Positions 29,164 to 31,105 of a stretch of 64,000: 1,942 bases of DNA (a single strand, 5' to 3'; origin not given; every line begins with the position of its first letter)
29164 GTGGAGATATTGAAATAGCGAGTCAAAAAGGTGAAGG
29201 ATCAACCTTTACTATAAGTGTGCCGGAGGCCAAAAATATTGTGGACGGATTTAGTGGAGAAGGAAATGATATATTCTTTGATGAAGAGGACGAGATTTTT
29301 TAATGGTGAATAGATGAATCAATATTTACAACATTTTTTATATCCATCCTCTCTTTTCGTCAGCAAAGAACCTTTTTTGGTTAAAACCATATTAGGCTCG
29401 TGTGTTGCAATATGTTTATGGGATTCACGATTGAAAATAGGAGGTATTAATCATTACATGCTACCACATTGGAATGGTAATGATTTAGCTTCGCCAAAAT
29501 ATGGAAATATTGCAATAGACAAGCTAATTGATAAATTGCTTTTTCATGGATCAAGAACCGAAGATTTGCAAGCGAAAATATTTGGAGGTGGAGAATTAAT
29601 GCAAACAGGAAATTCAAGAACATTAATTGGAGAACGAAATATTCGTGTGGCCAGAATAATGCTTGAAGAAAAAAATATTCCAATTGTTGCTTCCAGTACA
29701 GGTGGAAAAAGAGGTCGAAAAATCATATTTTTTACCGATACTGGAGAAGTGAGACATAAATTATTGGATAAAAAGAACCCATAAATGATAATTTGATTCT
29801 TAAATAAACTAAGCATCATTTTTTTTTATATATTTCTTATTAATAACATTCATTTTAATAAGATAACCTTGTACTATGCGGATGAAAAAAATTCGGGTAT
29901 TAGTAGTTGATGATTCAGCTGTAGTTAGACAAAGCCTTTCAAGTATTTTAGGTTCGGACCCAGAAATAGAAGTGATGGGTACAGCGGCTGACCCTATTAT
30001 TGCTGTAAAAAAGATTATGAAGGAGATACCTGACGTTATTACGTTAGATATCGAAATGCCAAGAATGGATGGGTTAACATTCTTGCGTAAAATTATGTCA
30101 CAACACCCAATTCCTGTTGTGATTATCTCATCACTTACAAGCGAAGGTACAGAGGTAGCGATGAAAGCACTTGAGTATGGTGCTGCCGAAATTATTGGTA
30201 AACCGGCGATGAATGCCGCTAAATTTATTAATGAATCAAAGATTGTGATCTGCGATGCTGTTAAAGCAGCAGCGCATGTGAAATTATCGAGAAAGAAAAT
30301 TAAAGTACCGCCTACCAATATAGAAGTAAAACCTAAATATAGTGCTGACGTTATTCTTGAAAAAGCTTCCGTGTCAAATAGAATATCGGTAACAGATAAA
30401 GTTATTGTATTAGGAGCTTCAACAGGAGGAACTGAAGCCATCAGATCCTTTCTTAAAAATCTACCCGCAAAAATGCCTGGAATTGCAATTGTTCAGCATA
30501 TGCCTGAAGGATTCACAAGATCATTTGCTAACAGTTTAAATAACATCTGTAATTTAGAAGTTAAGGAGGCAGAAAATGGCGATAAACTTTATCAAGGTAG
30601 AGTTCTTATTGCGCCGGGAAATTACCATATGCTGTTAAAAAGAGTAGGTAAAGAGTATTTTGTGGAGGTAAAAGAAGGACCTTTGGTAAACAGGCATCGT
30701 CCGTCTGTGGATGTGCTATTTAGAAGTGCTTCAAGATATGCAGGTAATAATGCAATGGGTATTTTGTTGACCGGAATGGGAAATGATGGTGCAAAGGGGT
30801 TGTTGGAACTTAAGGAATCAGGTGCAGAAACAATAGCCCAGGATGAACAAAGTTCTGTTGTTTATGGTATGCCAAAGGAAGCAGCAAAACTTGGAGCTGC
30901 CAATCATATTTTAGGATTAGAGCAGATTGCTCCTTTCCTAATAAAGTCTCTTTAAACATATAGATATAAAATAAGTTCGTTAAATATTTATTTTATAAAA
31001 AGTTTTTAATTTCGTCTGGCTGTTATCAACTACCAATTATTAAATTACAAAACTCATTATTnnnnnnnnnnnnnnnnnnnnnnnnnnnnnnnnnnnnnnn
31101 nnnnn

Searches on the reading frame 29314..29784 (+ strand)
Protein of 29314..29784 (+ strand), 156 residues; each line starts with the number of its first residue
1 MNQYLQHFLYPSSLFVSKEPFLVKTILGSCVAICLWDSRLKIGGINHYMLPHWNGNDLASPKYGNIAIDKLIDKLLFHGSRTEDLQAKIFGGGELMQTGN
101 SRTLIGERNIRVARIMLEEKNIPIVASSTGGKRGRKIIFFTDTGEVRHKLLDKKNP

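Call 5: search_protein_families(library=pfam, proteins=[window:29314-29784:+], max_evalue=0.01)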
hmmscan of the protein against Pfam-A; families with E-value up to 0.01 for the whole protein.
window:29314-29784:+ (156 aa): 1 family
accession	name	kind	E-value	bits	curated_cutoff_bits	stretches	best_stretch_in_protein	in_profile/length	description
PF03975.18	CheD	-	3.9e-27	95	25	1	49-149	1-107/108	CheD chemotactic sensory transduction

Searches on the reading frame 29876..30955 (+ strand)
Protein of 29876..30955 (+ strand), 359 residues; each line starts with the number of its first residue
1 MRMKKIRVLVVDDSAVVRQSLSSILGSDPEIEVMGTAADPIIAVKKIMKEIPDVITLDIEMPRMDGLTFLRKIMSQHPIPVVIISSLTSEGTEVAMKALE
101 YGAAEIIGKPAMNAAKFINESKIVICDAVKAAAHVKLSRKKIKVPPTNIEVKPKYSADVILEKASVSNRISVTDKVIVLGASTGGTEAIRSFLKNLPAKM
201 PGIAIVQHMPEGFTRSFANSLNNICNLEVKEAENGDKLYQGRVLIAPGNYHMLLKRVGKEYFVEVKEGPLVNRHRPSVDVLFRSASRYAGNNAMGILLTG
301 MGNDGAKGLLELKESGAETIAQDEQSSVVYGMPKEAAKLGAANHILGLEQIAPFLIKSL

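Call 5: search_protein_families(library=pfam, proteins=[window:29876-30955:+], max_evalue=0.01)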
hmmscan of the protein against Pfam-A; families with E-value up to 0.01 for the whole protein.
window:29876-30955:+ (359 aa): 2 families
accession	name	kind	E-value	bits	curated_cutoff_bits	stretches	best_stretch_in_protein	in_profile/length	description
PF01339.22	CheB_methylest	-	1.8e-67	226.8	24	1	177-354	1-173/174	CheB methylesterase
PF00072.30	Response_reg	-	4e-21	75.7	30.2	1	8-111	1-101/111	Response regulator receiver domain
